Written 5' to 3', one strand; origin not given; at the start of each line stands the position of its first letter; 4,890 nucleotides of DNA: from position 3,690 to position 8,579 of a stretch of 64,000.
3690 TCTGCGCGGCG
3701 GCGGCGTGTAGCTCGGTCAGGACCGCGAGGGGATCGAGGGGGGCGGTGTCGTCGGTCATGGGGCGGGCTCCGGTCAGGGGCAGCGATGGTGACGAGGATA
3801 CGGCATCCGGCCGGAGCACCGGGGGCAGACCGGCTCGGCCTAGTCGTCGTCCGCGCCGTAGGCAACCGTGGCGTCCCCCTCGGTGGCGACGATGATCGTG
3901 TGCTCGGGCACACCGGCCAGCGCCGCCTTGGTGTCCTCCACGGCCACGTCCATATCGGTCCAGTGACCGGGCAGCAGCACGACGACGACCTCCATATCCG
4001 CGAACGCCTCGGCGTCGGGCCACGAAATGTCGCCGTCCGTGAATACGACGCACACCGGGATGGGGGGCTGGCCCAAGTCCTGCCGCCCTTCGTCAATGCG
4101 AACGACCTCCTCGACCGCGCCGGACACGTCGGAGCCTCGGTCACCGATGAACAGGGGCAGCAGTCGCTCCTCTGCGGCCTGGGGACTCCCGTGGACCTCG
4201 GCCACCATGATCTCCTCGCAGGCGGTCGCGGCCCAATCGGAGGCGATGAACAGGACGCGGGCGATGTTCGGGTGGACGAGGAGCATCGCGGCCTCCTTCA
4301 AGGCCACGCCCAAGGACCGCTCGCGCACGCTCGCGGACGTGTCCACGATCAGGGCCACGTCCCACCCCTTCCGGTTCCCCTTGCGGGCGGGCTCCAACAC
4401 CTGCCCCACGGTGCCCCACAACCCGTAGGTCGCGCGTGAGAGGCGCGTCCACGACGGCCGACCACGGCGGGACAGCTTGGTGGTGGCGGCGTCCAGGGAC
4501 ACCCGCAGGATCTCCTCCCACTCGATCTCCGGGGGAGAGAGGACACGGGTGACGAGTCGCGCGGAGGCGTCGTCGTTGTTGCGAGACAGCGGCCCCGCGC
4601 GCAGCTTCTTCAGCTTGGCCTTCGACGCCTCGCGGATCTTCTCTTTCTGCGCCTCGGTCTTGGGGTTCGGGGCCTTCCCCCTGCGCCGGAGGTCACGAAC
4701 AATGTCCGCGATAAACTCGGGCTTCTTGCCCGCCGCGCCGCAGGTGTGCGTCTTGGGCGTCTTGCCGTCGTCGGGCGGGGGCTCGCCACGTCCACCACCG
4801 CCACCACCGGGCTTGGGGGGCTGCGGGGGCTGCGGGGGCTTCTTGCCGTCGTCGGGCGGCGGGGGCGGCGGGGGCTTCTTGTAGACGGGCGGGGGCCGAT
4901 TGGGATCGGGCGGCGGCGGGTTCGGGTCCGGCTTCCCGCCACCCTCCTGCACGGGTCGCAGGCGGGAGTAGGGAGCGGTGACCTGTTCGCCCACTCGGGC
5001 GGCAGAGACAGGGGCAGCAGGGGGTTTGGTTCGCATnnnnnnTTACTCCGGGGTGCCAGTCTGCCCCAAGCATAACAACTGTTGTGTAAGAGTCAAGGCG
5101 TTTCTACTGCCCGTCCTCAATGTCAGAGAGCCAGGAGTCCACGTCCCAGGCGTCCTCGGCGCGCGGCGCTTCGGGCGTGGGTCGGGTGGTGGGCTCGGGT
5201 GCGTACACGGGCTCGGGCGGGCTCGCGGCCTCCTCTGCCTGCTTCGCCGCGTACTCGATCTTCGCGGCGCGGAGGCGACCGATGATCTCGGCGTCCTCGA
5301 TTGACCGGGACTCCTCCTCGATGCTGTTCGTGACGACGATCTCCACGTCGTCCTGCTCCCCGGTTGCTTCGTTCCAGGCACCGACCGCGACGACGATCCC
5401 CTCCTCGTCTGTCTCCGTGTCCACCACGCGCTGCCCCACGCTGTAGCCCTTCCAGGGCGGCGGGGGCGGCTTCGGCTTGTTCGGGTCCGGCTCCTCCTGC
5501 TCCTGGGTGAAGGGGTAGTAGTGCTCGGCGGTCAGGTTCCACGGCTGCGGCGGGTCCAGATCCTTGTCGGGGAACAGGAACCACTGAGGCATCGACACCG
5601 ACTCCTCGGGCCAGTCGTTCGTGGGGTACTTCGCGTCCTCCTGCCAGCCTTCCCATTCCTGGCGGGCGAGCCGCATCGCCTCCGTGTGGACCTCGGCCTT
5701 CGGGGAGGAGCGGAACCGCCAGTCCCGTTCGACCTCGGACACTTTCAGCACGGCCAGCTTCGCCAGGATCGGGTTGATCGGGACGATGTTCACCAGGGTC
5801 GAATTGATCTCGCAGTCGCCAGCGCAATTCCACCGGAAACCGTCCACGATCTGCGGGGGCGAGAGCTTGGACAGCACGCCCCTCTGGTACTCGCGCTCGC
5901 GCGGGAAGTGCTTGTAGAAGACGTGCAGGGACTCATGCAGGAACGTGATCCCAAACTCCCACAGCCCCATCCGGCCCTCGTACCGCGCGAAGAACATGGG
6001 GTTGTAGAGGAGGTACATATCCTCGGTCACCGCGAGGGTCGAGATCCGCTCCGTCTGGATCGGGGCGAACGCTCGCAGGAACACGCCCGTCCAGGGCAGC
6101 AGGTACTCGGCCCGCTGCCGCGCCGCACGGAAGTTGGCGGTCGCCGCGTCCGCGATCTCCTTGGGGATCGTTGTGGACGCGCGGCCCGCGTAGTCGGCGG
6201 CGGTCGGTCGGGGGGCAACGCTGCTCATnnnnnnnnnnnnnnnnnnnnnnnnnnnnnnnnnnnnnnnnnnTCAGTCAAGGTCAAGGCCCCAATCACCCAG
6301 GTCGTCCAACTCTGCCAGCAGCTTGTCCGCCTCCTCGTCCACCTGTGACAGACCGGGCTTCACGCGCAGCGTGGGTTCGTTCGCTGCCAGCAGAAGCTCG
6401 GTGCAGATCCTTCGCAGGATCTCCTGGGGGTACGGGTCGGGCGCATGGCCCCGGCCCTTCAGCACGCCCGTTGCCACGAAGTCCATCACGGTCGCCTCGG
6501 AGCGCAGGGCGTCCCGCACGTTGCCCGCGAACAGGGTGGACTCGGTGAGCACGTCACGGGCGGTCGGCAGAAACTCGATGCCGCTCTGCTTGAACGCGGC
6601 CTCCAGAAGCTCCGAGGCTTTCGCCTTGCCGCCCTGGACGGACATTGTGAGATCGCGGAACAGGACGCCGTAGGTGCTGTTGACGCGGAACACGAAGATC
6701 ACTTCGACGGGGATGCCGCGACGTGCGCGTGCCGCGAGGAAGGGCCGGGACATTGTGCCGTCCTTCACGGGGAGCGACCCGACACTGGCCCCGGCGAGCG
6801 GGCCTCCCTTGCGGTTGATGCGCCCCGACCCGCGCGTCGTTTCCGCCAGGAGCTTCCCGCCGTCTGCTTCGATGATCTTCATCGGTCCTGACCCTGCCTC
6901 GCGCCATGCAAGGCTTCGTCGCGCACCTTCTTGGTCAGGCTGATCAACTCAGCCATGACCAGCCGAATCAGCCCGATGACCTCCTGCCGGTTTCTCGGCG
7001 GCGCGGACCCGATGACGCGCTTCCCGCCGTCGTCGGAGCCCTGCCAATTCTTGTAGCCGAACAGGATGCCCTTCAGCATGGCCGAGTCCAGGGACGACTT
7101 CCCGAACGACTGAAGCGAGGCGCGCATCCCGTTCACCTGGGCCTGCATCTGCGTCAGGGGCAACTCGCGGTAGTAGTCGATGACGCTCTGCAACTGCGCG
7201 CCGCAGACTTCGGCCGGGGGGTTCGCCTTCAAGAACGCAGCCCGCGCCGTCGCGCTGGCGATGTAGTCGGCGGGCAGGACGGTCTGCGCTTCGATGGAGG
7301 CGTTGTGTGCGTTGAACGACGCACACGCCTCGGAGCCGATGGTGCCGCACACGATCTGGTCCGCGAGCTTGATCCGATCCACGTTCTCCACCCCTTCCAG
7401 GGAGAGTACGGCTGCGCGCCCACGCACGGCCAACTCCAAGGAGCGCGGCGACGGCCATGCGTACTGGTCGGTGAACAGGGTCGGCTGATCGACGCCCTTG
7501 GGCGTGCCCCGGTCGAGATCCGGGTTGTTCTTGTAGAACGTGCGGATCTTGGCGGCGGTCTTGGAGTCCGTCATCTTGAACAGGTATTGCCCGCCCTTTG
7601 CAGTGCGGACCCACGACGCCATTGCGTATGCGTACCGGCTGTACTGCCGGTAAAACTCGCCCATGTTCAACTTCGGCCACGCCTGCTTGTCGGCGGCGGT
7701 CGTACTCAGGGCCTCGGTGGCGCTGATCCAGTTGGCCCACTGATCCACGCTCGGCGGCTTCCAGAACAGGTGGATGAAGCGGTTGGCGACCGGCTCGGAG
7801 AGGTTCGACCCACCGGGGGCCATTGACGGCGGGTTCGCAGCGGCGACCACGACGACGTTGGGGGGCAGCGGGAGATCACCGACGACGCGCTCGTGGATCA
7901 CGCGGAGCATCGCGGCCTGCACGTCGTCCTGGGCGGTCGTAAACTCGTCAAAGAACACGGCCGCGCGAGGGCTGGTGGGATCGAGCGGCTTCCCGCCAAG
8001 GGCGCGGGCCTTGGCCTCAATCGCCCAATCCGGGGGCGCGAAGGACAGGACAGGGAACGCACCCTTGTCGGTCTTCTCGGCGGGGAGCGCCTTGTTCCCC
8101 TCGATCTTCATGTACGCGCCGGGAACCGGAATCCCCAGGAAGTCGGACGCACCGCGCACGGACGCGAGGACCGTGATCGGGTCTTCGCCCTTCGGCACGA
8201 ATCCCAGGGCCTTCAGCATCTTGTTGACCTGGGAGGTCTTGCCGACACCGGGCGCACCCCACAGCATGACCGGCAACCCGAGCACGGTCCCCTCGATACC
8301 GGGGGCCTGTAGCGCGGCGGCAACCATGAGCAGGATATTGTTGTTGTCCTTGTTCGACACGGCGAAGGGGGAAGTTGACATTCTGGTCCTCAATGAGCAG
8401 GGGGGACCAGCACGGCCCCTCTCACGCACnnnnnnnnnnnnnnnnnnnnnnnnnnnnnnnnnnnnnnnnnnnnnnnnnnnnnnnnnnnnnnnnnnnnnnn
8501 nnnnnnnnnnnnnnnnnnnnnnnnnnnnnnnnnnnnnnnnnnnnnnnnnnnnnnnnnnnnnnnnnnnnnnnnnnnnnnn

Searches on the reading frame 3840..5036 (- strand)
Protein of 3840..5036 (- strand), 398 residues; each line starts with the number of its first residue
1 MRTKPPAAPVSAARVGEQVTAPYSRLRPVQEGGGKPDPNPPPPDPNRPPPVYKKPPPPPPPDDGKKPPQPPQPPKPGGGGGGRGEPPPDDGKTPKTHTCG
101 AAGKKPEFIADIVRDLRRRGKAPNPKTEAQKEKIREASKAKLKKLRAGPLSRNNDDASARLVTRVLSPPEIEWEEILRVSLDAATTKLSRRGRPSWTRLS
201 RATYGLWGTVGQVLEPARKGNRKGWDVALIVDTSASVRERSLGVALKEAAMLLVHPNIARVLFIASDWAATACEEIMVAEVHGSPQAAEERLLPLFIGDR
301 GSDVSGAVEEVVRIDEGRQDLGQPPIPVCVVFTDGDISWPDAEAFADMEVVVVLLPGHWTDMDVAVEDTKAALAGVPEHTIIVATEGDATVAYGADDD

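Call 11: search_protein_families(library=pfam, proteins=[window:3840-5036:-], max_evalue=0.01)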
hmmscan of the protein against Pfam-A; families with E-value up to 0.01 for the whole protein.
window:3840-5036:- (398 aa): 1 family
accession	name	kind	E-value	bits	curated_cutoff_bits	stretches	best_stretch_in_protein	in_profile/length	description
PF13203.12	DUF2201_N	-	0.0011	19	23.2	1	82-217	143-269/271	Putative metallopeptidase domain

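Call 38: search_protein_families(library=padloc, proteins=[window:3840-5036:-], max_evalue=0.01)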
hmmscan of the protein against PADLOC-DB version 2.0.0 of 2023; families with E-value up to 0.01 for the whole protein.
window:3840-5036:- (398 aa): 0 families

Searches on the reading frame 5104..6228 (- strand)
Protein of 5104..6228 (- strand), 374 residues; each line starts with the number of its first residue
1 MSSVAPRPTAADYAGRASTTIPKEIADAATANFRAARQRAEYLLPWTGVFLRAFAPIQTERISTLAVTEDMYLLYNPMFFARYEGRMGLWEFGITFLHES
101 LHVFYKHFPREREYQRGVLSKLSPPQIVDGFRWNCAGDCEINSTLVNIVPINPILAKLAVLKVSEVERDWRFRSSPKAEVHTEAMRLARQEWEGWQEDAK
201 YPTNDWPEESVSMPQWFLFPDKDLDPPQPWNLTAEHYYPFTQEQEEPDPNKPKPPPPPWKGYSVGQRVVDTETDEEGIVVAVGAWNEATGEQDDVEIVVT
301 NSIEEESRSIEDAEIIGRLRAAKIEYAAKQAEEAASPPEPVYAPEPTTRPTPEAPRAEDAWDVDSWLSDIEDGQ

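Call 11: search_protein_families(library=pfam, proteins=[window:5104-6228:-], max_evalue=0.01)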
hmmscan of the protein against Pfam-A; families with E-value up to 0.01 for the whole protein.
window:5104-6228:- (374 aa): 1 family
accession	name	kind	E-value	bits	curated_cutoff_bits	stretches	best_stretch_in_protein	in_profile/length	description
PF13203.12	DUF2201_N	-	1.5e-06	28.5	23.2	1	34-152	7-106/271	Putative metallopeptidase domain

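Call 38: search_protein_families(library=padloc, proteins=[window:5104-6228:-], max_evalue=0.01)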
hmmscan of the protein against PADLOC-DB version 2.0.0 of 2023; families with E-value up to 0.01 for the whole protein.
window:5104-6228:- (374 aa): 0 families

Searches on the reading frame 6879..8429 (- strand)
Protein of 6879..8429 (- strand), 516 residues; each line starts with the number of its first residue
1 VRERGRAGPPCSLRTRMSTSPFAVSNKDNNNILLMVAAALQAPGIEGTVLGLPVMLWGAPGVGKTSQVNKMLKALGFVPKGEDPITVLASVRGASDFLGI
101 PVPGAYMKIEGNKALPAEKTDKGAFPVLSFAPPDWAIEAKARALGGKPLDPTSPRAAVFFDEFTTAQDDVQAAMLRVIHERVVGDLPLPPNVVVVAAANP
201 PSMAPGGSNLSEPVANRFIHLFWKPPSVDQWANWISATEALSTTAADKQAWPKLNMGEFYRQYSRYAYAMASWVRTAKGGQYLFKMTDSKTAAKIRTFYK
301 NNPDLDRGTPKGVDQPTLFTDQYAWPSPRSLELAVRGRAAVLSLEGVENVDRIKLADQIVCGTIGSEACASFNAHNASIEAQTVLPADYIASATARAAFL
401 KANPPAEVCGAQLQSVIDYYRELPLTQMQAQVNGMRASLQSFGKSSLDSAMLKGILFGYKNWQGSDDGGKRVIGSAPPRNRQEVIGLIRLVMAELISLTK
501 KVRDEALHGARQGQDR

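Call 11: search_protein_families(library=pfam, proteins=[window:6879-8429:-], max_evalue=0.01)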
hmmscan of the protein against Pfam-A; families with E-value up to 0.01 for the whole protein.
window:6879-8429:- (516 aa): 3 families
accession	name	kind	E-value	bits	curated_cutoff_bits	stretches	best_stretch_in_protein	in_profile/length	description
PF07728.20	AAA_5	-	5.7e-07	30.1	22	1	156-218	68-139/139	AAA domain (dynein-related subfamily)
PF07726.17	AAA_3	-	0.00049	20.4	27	0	158-219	66-130/131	ATPase family associated with various cellular activities (AAA)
PF00004.35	AAA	-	0.0056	17.6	21.2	0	54-76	1-23/131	ATPase family associated with various cellular activities (AAA)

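Call 38: search_protein_families(library=padloc, proteins=[window:6879-8429:-], max_evalue=0.01)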
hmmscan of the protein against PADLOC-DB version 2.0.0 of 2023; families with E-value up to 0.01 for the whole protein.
window:6879-8429:- (516 aa): 1 family
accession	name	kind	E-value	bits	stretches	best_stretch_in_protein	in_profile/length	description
PDLC04232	IetA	-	0.0083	13.6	0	155-240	175-260/330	-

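Call 118: search_dna_similar(query=window:6879-8429:-, collection=phages, mode=protein, max_evalue=0.00001, max_rows=8)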
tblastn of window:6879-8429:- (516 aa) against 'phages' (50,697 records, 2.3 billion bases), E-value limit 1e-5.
No match.
